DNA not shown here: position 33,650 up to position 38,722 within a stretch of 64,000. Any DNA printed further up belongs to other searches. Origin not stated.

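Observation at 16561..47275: Orphan Pps-like (phthiocerol-type) assembly line lacking any ER module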

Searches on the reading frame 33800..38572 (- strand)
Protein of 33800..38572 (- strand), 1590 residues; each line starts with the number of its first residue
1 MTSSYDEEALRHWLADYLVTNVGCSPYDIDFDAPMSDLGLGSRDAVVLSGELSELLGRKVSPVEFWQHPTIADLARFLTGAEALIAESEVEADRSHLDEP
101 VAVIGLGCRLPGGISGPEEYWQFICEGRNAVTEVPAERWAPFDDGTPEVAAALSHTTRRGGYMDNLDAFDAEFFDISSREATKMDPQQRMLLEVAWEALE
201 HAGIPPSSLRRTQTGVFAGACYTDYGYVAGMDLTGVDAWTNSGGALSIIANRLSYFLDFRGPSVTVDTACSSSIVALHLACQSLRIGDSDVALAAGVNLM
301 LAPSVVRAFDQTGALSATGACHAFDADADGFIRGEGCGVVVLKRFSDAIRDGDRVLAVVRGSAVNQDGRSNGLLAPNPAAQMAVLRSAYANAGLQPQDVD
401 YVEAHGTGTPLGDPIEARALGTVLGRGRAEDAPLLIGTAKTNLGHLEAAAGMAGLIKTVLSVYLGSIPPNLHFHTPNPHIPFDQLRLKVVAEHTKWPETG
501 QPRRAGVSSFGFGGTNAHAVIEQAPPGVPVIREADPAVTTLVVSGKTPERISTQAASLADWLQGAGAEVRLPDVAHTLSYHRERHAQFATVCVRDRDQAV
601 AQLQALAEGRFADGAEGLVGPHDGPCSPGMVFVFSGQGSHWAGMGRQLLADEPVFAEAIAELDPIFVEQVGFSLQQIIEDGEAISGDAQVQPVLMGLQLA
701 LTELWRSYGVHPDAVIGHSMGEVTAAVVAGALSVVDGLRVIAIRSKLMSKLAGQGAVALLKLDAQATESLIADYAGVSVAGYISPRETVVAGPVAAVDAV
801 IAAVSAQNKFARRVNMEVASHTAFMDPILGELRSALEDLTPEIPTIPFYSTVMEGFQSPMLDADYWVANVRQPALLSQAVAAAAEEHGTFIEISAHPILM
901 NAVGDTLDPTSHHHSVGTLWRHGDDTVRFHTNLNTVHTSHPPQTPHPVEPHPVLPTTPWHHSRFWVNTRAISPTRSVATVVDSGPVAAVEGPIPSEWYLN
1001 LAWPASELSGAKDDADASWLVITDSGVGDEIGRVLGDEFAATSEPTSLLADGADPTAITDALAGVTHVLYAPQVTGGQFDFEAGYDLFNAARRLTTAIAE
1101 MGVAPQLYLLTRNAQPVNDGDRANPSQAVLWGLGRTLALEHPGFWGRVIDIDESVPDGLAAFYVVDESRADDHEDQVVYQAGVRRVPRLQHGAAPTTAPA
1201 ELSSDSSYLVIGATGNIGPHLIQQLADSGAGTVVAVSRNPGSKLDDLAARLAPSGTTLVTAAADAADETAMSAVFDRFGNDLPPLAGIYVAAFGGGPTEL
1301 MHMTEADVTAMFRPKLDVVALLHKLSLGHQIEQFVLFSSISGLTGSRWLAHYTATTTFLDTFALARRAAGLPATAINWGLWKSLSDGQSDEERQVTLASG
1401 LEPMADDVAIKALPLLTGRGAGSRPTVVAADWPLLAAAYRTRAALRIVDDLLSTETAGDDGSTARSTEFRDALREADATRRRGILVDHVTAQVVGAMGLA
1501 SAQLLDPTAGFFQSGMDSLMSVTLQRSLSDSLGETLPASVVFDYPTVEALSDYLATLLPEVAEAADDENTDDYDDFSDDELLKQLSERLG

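Call 3: search_protein_families(library=pfam, proteins=[window:33800-38572:-], max_evalue=0.001)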
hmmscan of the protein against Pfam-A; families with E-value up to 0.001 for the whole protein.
window:33800-38572:- (1590 aa): 13 families
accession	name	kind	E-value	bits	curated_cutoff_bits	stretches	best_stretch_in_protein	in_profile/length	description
PF00109.32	ketoacyl-synt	-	1.3e-93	313.7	20.8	1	99-348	2-252/252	Beta-ketoacyl synthase, N-terminal domain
PF00698.26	Acyl_transf_1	-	2.4e-90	303.7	32.7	1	631-941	1-317/319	Acyl transferase domain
PF02801.28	Ketoacyl-synt_C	-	4.8e-44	149.6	20.8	1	356-474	1-119/119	Beta-ketoacyl synthase, C-terminal domain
PF08659.16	KR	-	5.3e-44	150.7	22.6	1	1207-1382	2-179/180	KR domain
PF00550.31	PP-binding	-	8.1e-26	90.5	20.8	2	1493-1554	7-67/67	Phosphopantetheine attachment site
PF16197.11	KAsynt_C_assoc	-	5.1e-19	69.2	33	1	476-582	1-103/111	Ketoacyl-synthetase C-terminal extension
PF22336.2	RhiE-like_linker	-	4.2e-09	36.7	27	1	542-610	1-67/67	RhiE-like, KS-MAT linker domain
PF00108.29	Thiolase_N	-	2.8e-07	30.6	26.4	1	260-302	75-117/260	Thiolase, N-terminal domain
PF00106.31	adh_short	-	3.2e-07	30.5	26.6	1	1209-1363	4-160/195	short chain dehydrogenase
PF22621.2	CurL-like_PKS_C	-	3.9e-07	30.4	27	1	541-603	3-64/64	CurL-like, PKS C-terminal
PF13460.12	NAD_binding_10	-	2.8e-05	24.5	27.2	1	1212-1281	1-62/184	NAD(P)H-binding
PF01370.27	Epimerase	-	0.00023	21.1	20.9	1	1209-1339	2-115/240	NAD dependent epimerase/dehydratase family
PF05368.20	NmrA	-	0.00077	19.6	27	0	1208-1275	5-67/298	NmrA-like family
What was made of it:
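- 33800..38572 (-): PKS2: loading ACP-KS-AT-KR-ACP, 1590 aa; PpsB-like body with an N-terminal ACP. Two PP-binding stretches (call 3).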

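Call 17: search_protein_families(library=ncbifam, proteins=[window:33800-38572:-], max_evalue=1e-10)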
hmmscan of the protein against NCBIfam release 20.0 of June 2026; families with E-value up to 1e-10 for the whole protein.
window:33800-38572:- (1590 aa): 22 families
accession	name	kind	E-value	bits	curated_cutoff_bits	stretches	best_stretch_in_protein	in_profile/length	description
NF045894.1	PKS_plus_SDR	equivalog_domain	0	1305.3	1740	2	99-990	1-899/1515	type I polyketide synthase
NF040607.1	mycolic_Pks13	equivalog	0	1023.5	2100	2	8-526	4-528/1680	polyketide synthase Pks13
NF041183.1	Pks2_ls1_myc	equivalog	9.2e-264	878.3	2400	2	100-907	3-814/2086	sulfolipid-1 biosynthesis phthioceranic/hydroxyphthioceranic acid synthase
TIGR02813.1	omega_3_PfaA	subfamily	3.1e-97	326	1010.1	1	247-851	183-821/2582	polyketide-type polyunsaturated fatty acid synthase PfaA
NF037940.1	PKS_MbtD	equivalog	3.2e-87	293.6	1150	2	541-979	8-451/978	mycobactin polyketide synthase MbtD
NF037941.1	PKS_NbtC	equivalog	5.3e-82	276.3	1150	1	541-1540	12-1012/1027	nocobactin polyketide synthase NbtC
TIGR03150.1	fabF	equivalog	6.7e-51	173.2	493.75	1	101-521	3-406/407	beta-ketoacyl-ACP synthase II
NF005589.0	PRK07314.1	subfamily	1.3e-48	165.8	387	1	101-522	6-410/413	beta-ketoacyl-ACP synthase II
NF005490.0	PRK07103.1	equivalog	3.6e-42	144.9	445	1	254-523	153-412/414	polyketide beta-ketoacyl:acyl carrier protein synthase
NF004970.0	PRK06333.1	subfamily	5.6e-40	137.5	525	1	101-522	6-420/424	beta-ketoacyl-ACP synthase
NF005076.0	PRK06501.1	equivalog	6.1e-40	137.4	629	1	246-524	151-423/425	beta-ketoacyl-ACP synthase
NF053555.1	prodigi_MBC_PigJ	equivalog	1.6e-39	135.8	900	1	250-523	493-758/759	prodigiosin MBC biosynthesis protein PigJ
NF058662.1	cispenta_AmcF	equivalog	9.5e-37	126.8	325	1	244-521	103-367/369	cispentacin biosynthesis acyltransferase subunit AmcF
TIGR00128.1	fabD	equivalog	6.8e-36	124.2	260.9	1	631-855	4-233/290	ACP S-malonyltransferase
TIGR03131.1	malonate_mdcH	equivalog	3.6e-33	115.3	297.9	1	631-851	2-218/297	malonate decarboxylase subunit epsilon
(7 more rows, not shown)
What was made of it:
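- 33800..38572 (-): The NCBIfam Pks13 model aligns from residue 8, covering N-ACP plus KS (call 17).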
